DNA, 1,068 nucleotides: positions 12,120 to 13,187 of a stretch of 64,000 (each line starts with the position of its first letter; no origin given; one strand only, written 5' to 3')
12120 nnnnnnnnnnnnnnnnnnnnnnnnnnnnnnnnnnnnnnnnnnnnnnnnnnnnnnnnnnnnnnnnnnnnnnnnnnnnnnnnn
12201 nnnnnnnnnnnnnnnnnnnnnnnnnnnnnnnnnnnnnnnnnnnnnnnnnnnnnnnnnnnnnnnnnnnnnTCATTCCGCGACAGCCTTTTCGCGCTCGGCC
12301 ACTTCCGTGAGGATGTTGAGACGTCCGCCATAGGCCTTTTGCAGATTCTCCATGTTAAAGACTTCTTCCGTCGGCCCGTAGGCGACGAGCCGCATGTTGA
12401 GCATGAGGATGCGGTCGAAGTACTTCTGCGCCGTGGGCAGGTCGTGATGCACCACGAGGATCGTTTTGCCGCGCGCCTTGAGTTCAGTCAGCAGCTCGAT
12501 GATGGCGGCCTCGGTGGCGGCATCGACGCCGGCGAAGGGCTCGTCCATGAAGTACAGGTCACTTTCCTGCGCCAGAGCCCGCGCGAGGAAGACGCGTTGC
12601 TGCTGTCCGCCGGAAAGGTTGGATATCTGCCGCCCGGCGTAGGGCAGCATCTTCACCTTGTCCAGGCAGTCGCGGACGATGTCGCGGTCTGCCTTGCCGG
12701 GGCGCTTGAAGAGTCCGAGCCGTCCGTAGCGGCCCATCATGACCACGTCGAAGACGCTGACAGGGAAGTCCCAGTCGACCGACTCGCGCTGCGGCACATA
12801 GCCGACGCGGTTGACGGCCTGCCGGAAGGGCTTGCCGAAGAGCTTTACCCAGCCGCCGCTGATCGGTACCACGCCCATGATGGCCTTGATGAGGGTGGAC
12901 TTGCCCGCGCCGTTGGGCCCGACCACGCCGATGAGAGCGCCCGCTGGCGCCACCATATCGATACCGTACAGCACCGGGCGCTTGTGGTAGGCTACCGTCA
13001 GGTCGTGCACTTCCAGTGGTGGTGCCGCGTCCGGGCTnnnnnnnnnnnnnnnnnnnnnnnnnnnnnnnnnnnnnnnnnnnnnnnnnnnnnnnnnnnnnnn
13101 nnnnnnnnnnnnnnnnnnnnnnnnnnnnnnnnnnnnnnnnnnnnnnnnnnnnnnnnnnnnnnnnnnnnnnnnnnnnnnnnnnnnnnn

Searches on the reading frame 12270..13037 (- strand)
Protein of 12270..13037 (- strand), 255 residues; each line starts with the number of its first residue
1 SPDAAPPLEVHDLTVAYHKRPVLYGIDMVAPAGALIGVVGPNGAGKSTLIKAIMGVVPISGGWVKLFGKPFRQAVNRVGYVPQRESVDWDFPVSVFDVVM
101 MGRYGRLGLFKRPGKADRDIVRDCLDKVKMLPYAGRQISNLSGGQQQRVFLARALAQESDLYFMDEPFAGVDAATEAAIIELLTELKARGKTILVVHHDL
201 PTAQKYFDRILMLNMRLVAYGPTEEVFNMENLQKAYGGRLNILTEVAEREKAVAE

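Call 39: search_protein_families(library=pfam, proteins=[window:12270-13037:-], max_evalue=0.00001)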
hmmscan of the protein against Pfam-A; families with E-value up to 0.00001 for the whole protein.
window:12270-13037:- (255 aa): 3 families
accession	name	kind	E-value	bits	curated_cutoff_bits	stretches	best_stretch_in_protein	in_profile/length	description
PF00005.33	ABC_tran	-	1.2e-24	87.9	25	1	25-169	3-137/137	ABC transporter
PF13304.12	AAA_21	-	1.2e-09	39.1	27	0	36-54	2-26/304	AAA domain, putative AbiEii toxin, Type IV TA system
PF02463.25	SMC_N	-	2.6e-07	30.7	40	0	36-54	27-45/220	RecF/RecN/SMC N terminal domain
